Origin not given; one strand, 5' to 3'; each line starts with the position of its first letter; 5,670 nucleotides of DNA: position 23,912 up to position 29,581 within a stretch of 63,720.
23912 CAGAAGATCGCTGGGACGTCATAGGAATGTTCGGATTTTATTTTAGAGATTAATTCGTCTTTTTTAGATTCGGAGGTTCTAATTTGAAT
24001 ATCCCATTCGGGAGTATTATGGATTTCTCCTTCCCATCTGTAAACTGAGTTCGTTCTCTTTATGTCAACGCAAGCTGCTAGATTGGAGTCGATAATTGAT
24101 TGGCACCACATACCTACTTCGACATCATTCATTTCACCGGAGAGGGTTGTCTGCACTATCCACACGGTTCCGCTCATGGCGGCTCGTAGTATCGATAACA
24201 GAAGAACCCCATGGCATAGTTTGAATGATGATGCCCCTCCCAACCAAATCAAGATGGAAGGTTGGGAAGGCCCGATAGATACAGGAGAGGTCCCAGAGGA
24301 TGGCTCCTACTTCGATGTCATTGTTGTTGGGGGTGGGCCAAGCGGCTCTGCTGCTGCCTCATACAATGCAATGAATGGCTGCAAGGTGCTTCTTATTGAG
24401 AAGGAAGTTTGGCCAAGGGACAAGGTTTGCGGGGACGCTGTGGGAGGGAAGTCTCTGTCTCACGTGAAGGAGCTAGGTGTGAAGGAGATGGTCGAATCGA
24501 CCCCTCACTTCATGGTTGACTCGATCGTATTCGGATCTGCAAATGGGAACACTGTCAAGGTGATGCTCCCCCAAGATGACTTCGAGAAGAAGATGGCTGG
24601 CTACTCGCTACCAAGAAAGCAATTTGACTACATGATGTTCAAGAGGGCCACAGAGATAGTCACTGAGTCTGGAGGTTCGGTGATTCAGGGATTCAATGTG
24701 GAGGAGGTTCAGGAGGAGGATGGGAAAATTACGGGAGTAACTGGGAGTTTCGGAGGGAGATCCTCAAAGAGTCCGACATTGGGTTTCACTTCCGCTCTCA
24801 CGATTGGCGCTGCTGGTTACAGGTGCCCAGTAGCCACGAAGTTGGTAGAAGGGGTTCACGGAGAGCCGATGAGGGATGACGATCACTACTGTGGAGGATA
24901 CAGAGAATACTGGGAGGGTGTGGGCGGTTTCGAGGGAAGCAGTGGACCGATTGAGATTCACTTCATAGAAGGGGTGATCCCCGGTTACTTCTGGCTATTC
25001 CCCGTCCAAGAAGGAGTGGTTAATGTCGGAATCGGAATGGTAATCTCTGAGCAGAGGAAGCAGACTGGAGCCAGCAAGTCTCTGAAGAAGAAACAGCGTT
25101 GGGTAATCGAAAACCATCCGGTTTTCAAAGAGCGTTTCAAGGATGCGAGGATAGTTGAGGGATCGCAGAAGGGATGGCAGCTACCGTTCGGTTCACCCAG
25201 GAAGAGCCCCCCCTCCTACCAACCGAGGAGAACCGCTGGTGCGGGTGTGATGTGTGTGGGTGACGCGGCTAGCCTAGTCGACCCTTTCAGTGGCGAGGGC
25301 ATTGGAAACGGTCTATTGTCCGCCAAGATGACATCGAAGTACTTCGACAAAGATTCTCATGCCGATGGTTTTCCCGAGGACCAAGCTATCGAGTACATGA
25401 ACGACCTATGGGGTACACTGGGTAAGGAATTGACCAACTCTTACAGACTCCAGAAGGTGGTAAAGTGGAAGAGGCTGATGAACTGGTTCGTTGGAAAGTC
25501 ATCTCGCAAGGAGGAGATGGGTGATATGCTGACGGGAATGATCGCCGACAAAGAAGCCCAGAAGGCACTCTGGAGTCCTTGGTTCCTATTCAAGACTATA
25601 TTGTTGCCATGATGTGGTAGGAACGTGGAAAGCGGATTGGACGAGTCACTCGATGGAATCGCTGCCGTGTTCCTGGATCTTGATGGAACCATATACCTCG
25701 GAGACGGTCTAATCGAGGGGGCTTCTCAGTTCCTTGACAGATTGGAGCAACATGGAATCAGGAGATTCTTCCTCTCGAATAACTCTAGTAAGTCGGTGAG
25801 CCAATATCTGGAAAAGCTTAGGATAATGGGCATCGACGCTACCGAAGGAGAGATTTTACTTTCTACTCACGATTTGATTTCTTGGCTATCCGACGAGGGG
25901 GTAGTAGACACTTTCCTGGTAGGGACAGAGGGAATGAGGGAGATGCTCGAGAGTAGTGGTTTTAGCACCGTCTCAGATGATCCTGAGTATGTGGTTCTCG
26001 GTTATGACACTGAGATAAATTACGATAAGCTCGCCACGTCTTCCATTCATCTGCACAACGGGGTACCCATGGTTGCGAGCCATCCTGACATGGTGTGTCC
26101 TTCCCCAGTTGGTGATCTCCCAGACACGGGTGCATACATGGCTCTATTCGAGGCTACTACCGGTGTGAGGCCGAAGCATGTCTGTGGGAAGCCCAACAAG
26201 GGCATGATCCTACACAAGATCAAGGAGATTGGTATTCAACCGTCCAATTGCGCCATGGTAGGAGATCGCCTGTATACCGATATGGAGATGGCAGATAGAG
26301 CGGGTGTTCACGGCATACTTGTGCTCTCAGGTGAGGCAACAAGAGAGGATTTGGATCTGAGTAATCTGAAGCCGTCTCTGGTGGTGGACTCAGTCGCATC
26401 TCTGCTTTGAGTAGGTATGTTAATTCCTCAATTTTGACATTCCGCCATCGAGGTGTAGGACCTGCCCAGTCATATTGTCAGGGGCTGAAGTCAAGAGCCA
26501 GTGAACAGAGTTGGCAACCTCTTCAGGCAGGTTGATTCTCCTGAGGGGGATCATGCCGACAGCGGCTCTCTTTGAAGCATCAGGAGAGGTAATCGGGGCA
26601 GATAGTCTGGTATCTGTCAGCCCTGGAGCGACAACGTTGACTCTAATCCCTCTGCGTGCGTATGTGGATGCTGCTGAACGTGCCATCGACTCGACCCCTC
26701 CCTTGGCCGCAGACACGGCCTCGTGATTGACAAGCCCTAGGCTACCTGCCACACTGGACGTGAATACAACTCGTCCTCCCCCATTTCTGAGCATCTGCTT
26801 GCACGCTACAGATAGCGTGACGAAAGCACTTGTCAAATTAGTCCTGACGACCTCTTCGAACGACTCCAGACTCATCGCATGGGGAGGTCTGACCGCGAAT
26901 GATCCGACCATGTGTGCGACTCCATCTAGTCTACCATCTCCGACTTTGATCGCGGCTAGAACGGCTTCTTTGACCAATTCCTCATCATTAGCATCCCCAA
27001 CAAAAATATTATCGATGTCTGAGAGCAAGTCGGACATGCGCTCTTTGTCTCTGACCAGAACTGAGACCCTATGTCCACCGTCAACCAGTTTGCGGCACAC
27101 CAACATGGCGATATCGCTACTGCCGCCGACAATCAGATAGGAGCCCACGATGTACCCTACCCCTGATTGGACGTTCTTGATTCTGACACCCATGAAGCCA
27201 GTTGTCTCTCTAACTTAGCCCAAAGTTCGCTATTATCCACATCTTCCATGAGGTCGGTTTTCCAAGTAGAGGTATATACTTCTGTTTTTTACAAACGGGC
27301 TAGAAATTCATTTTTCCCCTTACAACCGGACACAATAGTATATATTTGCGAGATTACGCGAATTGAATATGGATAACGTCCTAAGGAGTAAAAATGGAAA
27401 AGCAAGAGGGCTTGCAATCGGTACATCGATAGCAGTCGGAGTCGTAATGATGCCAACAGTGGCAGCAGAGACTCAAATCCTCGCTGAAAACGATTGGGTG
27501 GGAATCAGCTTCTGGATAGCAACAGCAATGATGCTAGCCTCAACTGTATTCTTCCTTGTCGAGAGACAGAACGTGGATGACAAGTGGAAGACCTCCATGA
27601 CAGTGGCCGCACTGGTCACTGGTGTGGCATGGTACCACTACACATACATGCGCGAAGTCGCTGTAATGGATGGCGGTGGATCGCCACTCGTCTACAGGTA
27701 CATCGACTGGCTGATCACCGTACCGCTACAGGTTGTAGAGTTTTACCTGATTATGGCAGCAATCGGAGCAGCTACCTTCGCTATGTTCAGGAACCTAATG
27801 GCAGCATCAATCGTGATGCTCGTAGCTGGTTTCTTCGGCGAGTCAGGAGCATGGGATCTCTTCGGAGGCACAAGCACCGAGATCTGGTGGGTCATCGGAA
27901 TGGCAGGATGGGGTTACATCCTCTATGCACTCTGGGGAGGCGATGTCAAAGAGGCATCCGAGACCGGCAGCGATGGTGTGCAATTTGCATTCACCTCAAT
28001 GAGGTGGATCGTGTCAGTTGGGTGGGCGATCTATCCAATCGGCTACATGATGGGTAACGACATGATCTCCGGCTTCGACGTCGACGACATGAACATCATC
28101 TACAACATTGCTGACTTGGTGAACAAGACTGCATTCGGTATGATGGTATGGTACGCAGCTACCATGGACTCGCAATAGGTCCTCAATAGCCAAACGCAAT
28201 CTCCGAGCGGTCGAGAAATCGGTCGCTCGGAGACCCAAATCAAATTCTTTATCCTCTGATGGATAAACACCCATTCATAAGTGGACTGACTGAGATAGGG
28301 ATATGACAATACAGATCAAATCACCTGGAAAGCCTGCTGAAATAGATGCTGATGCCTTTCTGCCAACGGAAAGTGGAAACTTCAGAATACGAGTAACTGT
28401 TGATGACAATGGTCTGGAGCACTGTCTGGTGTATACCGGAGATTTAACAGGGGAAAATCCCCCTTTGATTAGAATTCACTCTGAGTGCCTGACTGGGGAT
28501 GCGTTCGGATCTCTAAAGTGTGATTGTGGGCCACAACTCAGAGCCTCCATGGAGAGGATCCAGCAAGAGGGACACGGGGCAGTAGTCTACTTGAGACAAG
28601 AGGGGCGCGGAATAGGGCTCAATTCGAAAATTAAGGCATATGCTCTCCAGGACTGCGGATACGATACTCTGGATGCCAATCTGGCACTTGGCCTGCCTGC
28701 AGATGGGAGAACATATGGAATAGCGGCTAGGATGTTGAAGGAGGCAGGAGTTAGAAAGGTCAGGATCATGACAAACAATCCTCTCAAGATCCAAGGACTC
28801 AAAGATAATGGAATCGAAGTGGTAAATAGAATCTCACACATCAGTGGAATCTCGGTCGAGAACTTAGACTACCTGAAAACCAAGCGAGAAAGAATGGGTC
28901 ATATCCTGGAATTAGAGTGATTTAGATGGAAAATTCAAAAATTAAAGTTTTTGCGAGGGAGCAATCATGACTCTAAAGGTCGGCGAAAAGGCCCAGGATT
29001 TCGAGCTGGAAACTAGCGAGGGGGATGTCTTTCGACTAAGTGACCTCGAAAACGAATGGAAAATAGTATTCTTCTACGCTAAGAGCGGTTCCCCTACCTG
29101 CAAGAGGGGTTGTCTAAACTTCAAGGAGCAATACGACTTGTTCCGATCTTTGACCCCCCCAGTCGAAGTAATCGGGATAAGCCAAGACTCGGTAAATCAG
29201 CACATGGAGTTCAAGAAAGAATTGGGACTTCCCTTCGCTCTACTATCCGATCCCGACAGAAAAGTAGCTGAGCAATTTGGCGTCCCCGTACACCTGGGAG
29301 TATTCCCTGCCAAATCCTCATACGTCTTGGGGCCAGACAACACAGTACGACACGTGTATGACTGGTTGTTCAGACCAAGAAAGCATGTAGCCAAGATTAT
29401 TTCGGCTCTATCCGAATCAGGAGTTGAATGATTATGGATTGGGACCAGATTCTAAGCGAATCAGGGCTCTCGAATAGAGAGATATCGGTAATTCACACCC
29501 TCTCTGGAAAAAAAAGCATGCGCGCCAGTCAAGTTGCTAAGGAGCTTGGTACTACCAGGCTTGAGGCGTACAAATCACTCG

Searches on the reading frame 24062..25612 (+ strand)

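Call 8: search_protein_families(library=pfam, proteins=[window:24062-25612:+], max_evalue=0.001)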
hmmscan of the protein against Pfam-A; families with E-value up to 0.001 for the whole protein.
window:24062-25612:+ (516 aa): 11 families
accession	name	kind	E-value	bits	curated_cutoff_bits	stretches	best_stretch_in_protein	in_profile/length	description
PF01494.25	FAD_binding_3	-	8.1e-11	42.2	22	1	84-267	2-173/349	FAD binding domain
PF12831.13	FAD_oxidored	-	8.8e-08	32.3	27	1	85-227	1-125/416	FAD dependent oxidoreductase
PF00070.33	Pyr_redox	-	5.2e-07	30.5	22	0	86-148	2-63/82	Pyridine nucleotide-disulphide oxidoreductase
PF01134.28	GIDA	-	6.7e-07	29.1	22.1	1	85-230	1-135/391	Glucose inhibited division protein A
PF22578.2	GGR_cat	-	1.3e-06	28.6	27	1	308-343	32-66/88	Geranylgeranyl reductase catalytic domain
PF03486.20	HI0933_like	-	1.3e-05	25.2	50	1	85-146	2-62/244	HI0933-like protein Rossmann domain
PF04820.20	Trp_halogenase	-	1.4e-05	24.6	21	0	85-142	1-61/458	Tryptophan halogenase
PF13450.12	NAD_binding_8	-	3e-05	24.7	21.9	1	88-115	1-28/68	NAD(P)-binding Rossmann-like domain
PF01266.30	DAO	-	4e-05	23.7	27.9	0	85-115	1-31/353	FAD dependent oxidoreductase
PF07992.20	Pyr_redox_2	-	8.7e-05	22.5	26.1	1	84-119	1-37/291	Pyridine nucleotide-disulphide oxidoreductase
PF01946.23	Thi4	-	9.3e-05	22.2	26.2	1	84-118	18-53/235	Thi4 family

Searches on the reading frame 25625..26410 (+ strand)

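Call 8: search_protein_families(library=pfam, proteins=[window:25625-26410:+], max_evalue=0.001)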
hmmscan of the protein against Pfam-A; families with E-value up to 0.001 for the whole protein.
window:25625-26410:+ (261 aa): 5 families
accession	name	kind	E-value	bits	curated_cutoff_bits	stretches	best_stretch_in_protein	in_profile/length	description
PF13344.12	Hydrolase_6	-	1.4e-22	80.1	27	1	15-113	1-100/101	Haloacid dehalogenase-like hydrolase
PF13242.12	Hydrolase_like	-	5.3e-22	78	22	1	186-259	1-74/75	HAD-hyrolase-like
PF00702.32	Hydrolase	-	1.5e-16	61.8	26.4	1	12-227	1-191/191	haloacid dehalogenase-like hydrolase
PF13419.12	HAD_2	-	2.5e-09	37.9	23.8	1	188-233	134-178/178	Haloacid dehalogenase-like hydrolase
PF09419.16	PGP_phosphatase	-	1.6e-05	25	20.4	1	204-234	134-164/168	Mitochondrial PGP phosphatase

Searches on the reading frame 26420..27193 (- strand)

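Call 8: search_protein_families(library=pfam, proteins=[window:26420-27193:-], max_evalue=0.001)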
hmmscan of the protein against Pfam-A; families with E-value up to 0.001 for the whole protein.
window:26420-27193:- (257 aa): 8 families
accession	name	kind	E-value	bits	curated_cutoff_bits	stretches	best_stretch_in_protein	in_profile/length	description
PF13561.12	adh_short_C2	-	1e-43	150.1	27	1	27-253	7-236/236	Enoyl-(Acyl carrier protein) reductase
PF00106.31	adh_short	-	5.8e-34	117.7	26.6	1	20-203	4-192/195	short chain dehydrogenase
PF08659.16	KR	-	7.6e-09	36.2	22.6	1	17-176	1-165/180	KR domain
PF13460.12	NAD_binding_10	-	9.3e-06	26.1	27.2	1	23-78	1-58/184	NAD(P)H-binding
PF02254.24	TrkA_N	-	3.8e-05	24.4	23.8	1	21-80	2-61/116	TrkA-N domain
PF13579.12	Glyco_trans_4_4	-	6.1e-05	23.8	29.7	0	165-224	1-49/158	Glycosyl transferase 4-like domain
PF13439.12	Glyco_transf_4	-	0.00011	22.7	28.5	0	165-199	2-36/170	Glycosyltransferase Family 4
PF05368.20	NmrA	-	0.00048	20.3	27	1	20-79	6-68/298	NmrA-like family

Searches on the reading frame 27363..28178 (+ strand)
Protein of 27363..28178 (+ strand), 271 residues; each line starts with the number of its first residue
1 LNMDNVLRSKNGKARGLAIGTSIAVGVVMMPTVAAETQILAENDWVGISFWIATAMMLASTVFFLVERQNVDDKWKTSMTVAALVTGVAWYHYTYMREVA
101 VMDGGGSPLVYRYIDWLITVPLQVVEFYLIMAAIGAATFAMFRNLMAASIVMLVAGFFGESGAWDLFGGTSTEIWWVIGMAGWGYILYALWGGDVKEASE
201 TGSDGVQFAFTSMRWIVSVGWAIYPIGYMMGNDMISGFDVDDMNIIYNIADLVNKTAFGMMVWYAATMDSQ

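Call 8: search_protein_families(library=pfam, proteins=[window:27363-28178:+], max_evalue=0.001)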
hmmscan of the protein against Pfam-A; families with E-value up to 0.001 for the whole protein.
window:27363-28178:+ (271 aa): 1 family
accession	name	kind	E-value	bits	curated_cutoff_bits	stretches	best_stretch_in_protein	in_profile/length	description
PF01036.24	Bac_rhodopsin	-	5.4e-49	167.1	24.6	1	47-267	4-222/224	Bacteriorhodopsin-like protein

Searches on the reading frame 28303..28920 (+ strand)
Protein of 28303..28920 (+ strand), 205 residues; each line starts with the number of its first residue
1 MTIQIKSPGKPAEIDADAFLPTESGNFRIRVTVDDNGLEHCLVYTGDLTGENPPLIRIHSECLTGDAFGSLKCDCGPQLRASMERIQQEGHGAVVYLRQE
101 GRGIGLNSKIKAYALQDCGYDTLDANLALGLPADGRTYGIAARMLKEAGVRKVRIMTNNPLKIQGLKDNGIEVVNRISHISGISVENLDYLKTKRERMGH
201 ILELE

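Call 53: search_protein_families(library=pfam, proteins=[window:28303-28920:+], max_evalue=0.00001)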
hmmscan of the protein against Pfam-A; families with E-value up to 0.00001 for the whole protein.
window:28303-28920:+ (205 aa): 1 family
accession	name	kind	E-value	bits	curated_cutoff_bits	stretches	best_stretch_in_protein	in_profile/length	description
PF00925.25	GTP_cyclohydro2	-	8e-60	201.6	23.3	1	17-177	5-164/165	GTP cyclohydrolase II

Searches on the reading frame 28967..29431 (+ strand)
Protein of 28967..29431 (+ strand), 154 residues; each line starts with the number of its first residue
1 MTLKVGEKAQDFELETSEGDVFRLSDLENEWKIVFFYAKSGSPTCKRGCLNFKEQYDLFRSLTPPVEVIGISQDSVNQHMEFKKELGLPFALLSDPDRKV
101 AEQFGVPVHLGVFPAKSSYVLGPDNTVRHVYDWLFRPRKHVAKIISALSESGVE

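Call 53: search_protein_families(library=pfam, proteins=[window:28967-29431:+], max_evalue=0.00001)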
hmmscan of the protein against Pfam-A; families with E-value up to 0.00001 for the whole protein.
window:28967-29431:+ (154 aa): 2 families
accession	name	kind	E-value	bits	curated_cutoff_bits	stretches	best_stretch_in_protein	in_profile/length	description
PF00578.27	AhpC-TSA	-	2.2e-29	102.3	26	1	5-129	1-123/124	AhpC/TSA family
PF08534.16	Redoxin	-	5.7e-15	55.8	26.6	1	4-130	1-131/148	Redoxin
